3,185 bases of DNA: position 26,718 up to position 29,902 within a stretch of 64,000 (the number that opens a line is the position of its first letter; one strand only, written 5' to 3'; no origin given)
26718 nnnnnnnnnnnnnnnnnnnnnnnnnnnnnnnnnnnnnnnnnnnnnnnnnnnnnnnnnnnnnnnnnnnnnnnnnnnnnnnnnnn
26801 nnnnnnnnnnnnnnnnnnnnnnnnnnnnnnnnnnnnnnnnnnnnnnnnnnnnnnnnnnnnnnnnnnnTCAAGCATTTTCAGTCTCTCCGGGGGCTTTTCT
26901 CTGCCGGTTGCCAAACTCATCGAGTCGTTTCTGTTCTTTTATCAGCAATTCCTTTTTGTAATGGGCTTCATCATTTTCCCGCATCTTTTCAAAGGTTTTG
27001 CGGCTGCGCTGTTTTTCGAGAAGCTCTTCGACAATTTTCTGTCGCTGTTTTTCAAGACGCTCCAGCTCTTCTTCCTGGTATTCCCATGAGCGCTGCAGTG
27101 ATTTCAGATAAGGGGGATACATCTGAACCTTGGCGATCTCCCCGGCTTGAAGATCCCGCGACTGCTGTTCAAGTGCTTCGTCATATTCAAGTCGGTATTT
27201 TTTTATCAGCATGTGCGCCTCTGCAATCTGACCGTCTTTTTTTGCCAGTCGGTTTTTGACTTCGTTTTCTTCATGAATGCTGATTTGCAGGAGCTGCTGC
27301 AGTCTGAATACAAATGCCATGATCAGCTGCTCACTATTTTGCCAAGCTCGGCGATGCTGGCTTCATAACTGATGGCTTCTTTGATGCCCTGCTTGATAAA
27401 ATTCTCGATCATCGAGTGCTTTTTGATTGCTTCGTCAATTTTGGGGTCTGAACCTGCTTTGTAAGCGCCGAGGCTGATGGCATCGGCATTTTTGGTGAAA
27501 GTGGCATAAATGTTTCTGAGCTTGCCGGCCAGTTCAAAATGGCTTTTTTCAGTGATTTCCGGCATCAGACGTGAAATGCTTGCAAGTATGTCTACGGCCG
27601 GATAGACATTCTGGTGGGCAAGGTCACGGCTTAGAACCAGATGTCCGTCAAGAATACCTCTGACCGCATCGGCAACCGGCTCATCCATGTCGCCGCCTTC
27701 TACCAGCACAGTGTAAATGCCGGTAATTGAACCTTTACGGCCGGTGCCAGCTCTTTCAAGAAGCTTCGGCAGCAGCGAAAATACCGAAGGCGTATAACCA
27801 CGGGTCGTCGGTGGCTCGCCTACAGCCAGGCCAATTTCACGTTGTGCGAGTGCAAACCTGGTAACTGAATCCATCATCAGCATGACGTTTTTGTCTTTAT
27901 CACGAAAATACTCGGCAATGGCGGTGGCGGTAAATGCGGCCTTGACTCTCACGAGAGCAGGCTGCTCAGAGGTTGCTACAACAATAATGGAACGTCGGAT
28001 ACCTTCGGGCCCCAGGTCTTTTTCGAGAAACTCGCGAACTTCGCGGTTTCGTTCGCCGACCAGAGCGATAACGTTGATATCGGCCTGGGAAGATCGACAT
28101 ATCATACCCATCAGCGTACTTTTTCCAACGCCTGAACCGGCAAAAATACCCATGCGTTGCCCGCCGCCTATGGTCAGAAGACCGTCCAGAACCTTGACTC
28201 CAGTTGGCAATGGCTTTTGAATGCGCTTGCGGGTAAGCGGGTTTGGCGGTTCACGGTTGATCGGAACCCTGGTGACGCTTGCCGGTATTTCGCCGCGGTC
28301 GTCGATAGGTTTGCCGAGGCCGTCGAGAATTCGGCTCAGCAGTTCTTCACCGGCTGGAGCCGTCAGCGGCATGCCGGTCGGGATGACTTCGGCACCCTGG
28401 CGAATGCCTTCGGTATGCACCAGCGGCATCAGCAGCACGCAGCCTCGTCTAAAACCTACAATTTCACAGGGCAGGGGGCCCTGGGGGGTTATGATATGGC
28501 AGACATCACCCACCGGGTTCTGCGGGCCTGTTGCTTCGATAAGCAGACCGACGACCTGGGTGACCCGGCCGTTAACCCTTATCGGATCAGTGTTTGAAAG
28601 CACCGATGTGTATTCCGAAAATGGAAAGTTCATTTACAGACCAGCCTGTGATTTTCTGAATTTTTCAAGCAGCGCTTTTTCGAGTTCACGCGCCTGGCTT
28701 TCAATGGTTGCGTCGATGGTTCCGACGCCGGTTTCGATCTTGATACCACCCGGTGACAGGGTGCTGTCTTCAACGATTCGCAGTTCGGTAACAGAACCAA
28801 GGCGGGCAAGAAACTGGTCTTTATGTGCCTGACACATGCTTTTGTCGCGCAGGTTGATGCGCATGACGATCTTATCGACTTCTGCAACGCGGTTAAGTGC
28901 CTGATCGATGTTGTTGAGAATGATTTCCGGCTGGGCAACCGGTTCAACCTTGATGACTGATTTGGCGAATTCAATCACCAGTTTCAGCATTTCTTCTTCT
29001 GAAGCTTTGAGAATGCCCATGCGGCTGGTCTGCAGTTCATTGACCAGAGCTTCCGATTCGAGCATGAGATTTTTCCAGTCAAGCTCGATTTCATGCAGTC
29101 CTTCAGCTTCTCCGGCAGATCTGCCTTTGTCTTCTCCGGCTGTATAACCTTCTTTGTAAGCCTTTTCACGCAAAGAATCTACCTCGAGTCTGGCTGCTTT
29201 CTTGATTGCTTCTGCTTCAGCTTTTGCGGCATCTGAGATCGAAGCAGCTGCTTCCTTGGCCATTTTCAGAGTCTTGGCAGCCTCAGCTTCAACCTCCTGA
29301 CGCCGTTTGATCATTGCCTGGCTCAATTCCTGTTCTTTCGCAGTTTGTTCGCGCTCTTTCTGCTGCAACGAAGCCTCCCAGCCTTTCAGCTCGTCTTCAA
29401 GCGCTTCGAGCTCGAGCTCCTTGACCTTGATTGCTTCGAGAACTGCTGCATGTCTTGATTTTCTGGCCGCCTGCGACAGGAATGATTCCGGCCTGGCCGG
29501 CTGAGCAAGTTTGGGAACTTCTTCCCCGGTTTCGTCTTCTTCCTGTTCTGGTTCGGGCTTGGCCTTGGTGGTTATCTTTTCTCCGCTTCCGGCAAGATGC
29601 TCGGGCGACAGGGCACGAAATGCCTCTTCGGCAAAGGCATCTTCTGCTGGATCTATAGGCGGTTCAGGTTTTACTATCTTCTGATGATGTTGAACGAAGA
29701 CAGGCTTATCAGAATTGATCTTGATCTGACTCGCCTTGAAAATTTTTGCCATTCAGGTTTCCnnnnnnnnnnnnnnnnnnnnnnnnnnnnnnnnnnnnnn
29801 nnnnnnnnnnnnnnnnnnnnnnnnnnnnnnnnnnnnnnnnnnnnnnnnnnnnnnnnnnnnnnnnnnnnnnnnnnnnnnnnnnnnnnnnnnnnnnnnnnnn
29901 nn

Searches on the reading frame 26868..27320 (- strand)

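Call 65: search_protein_families(library=pfam, proteins=[window:26868-27320:-], max_evalue=0.001)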
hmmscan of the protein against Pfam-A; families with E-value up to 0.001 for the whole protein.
window:26868-27320:- (150 aa): 1 family
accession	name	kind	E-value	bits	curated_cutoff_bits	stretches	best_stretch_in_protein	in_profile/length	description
PF02050.21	FliJ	-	4.7e-15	56.3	28.4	1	20-140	2-122/123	Flagellar FliJ protein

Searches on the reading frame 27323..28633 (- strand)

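Call 14: search_protein_families(library=pfam, proteins=[window:27323-28633:-], max_evalue=0.001)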
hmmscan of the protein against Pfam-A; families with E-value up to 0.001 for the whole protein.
window:27323-28633:- (436 aa): 3 families
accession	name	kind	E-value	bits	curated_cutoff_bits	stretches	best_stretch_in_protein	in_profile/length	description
PF00006.31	ATP-synt_ab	-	1.2e-88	296.7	29.5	1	145-354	1-213/213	ATP synthase alpha/beta family, nucleotide-binding domain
PF18269.6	T3SS_ATPase_C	-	5.8e-23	81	22.7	1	361-430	1-70/72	T3SS EscN ATPase C-terminal domain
PF02874.29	ATP-synt_ab_N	-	1.7e-06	28.9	20.9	1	24-87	1-69/69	ATP synthase alpha/beta family, beta-barrel domain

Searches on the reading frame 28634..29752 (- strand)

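Call 14: search_protein_families(library=pfam, proteins=[window:28634-29752:-], max_evalue=0.001)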
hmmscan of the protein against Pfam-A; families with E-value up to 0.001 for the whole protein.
window:28634-29752:- (372 aa): 1 family
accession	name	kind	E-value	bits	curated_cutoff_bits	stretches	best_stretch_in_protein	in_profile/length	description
PF02108.21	FliH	-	4.1e-25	88.6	24.1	1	232-356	6-127/128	Flagellar assembly protein FliH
